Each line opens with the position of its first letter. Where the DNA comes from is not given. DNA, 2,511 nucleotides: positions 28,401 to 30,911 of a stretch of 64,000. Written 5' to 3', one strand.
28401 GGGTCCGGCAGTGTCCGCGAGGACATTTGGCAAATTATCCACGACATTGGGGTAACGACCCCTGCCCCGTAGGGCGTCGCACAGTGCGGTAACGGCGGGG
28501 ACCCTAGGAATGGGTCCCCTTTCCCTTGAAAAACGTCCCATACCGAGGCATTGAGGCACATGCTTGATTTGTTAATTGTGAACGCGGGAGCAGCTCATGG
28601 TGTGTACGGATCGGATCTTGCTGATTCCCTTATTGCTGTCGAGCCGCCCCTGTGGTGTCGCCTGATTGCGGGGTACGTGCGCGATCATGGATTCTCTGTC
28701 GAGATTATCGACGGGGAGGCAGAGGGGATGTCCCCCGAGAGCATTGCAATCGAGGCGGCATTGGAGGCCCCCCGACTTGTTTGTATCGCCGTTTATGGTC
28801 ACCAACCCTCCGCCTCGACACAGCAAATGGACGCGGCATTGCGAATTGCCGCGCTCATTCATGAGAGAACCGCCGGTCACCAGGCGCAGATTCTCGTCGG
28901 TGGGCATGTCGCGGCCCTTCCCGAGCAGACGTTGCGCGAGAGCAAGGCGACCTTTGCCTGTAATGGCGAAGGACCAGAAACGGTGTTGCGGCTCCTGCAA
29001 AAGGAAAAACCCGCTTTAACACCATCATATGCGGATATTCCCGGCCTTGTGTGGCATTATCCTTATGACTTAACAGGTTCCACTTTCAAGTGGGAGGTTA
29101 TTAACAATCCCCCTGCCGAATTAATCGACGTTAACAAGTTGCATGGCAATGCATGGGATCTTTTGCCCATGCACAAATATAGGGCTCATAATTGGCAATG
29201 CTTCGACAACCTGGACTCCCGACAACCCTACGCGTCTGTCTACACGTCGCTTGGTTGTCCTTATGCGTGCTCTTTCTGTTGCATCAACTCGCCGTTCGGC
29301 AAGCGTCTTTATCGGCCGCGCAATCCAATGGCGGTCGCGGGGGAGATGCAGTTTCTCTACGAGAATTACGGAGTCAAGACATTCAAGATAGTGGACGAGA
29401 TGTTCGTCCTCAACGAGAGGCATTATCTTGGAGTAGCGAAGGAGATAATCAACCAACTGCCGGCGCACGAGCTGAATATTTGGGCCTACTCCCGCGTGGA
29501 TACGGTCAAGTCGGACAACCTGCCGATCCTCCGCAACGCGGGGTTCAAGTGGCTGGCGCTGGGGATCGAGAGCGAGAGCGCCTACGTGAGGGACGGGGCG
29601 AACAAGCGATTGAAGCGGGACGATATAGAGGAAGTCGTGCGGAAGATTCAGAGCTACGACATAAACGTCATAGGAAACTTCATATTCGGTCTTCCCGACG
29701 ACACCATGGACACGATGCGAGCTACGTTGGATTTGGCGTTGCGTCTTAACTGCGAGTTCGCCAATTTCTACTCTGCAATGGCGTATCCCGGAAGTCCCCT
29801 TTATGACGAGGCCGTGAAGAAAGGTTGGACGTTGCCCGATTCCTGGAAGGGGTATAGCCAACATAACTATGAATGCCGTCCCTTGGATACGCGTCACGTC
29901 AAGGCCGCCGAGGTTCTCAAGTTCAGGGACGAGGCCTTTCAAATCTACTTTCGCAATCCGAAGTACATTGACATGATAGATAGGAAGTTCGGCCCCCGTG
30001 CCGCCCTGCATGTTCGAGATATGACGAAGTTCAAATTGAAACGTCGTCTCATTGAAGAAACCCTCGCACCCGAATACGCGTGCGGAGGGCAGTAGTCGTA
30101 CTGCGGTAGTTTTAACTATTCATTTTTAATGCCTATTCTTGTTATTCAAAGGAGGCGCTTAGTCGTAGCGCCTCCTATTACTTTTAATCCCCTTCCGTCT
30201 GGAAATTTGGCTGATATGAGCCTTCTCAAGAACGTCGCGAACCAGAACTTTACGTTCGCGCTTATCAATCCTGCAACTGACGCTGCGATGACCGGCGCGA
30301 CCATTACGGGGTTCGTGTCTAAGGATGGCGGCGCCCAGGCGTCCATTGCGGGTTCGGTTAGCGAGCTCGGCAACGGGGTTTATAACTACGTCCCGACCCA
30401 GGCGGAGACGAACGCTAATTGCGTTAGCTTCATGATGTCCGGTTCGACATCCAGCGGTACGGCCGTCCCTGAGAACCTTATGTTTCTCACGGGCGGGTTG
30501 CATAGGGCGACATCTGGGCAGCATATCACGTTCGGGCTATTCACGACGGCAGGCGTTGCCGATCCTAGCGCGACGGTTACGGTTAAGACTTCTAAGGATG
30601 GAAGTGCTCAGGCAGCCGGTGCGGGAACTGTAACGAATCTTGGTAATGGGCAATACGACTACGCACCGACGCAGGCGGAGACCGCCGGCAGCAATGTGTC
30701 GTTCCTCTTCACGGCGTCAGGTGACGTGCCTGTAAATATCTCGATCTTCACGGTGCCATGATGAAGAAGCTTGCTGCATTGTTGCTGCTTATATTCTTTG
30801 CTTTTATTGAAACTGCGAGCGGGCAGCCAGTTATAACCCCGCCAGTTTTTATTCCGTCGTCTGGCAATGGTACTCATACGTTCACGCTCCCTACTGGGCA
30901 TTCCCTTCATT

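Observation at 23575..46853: Sugar-tailoring and glycosyltransferase island of about 21 kb inside the virion structural operon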

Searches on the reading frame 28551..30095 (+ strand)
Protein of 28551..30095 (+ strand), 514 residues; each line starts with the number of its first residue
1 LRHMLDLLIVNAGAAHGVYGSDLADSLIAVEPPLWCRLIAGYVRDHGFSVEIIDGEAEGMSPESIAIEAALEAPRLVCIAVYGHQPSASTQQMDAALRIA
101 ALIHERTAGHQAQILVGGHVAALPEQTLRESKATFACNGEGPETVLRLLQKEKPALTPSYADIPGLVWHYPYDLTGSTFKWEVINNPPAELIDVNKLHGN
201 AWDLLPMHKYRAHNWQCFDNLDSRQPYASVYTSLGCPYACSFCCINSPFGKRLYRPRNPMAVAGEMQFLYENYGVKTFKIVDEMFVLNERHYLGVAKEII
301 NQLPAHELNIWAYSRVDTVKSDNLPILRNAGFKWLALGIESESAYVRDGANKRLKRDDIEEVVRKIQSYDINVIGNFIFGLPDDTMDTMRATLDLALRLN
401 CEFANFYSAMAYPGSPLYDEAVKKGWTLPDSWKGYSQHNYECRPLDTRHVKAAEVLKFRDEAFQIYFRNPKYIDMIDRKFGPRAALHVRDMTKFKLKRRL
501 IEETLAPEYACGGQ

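Call 4: search_protein_families(library=pfam, max_evalue=0.01, proteins=[window:28551-30095:+])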
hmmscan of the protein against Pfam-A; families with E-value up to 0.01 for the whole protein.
window:28551-30095:+ (514 aa): 3 families
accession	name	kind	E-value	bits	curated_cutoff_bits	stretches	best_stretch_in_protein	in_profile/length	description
PF02310.24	B12-binding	-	9.3e-16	58.2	32.1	1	29-148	10-120/121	B12 binding domain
PF04055.27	Radical_SAM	-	7.6e-14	52.7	29.5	1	232-396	3-166/166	Radical SAM superfamily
PF21966.2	AppA_SCHIC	-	0.0014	19.1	28.6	1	35-134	25-117/186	AppA, sensor containing heme instead of cobalamin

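Call 24: search_protein_families(library=ncbifam, max_evalue=0.01, proteins=[window:28560-30095:+])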
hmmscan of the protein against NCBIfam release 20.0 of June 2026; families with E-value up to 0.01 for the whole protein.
window:28560-30095:+ (511 aa): 29 families (the best 25 are shown)
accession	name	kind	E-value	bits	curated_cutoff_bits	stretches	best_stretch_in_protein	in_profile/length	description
TIGR03471.1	HpnJ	equivalog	2.3e-38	132.3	577.6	1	85-476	76-445/472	hopanoid biosynthesis associated radical SAM protein HpnJ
TIGR02026.1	BchE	equivalog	4.7e-35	121.4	481.35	1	15-457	11-421/497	magnesium-protoporphyrin IX monomethyl ester anaerobic oxidative cyclase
TIGR04072.2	rSAM_ladder_B12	equivalog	2.4e-32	112.2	360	2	224-459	180-412/443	lipid biosynthesis B12-binding/radical SAM protein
NF050148.1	rSAM_ApyD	equivalog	2e-24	86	750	1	93-478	90-444/645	RiPP biosynthesis radical SAM protein ApyD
NF038361.1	rSAM_Sden_1168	equivalog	1.3e-22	80.1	575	1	179-422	237-477/560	Sden_1168 family B12-binding radical SAM P-methyltransferase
TIGR04014.1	B12_SAM_MJ_0865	equivalog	8.1e-22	77.6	360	2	227-421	163-361/434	methyl-coenzyme M reductase glutamine C-methyltransferase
TIGR04295.1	B12_rSAM_oligo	hypoth_equivalog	6.7e-21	74.5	400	1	38-427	33-389/422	TIGR04295 family B12-binding domain-containing radical SAM protein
TIGR04479.1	bcpD_PhpK_rSAM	subfamily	9.7e-20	70.4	600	1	211-410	229-423/504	PhpK family radical SAM P-methyltransferase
NF033070.1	rSAM_AprD4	equivalog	2.1e-19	69.8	500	1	202-427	175-399/456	AprD4 family radical SAM diol-dehydratase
TIGR04385.1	B12_rSAM_cofa1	equivalog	1.5e-17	64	450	1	33-392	23-360/438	B12 lower ligand biosynthesis radical SAM protein BzaD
TIGR04428.1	B12_rSAM_trp_MT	equivalog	1.6e-16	59.9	500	1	70-414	57-417/558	tryptophan 2-C-methyltransferase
TIGR04367.1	HpnR_B12_rSAM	equivalog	9.9e-14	50.7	650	1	30-416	22-371/490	hopanoid C-3 methylase HpnR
NF045585.1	rSAM_slr0320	equivalog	2.8e-13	49.2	775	1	206-393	216-406/511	photosystem II high light acclimation radical SAM protein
TIGR04013.1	B12_SAM_MJ_1487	hypoth_equivalog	4.6e-13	48.8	251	2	314-416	250-355/382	TIGR04013 family B12-binding domain/radical SAM domain-containing protein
TIGR03975.1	rSAM_ocin_1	subfamily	4e-10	38.8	281.85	1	230-389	267-423/606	RiPP maturation radical SAM C-methyltransferase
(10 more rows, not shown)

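Call 61: search_solved_structures(query=window:28560-30095:+, max_evalue=0.001)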
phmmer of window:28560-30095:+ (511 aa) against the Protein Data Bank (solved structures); distinct sequences matched with E-value up to 0.001: 3.
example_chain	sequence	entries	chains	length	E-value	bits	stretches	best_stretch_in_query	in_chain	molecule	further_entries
6fd2_B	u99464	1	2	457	5.6e-14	55.3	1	220-439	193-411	Putative apramycin biosynthetic oxidoreductase 4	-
9ccb_A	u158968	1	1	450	1e-11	47.9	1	225-418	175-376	Radical SAM core domain-containing protein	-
6wte_A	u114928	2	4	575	1.1e-09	41.1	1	196-415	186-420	B12-binding domain-containing protein | Tryptophan-C2-methyltransferase containing B12-binding domain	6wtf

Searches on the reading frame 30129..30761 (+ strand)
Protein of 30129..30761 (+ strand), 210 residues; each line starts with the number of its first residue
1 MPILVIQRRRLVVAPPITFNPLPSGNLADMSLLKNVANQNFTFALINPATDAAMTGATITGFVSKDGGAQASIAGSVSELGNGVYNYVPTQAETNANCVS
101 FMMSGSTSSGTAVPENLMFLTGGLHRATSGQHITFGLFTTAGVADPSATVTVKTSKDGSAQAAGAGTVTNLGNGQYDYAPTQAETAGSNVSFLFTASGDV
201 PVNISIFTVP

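Call 4: search_protein_families(library=pfam, max_evalue=0.01, proteins=[window:30129-30761:+])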
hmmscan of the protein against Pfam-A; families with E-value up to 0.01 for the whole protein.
window:30129-30761:+ (210 aa): 0 families

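Call 32: search_protein_families(library=phrogs, max_evalue=0.001, proteins=[window:30129-30761:+])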
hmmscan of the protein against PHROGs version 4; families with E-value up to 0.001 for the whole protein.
window:30129-30761:+ (210 aa): 0 families
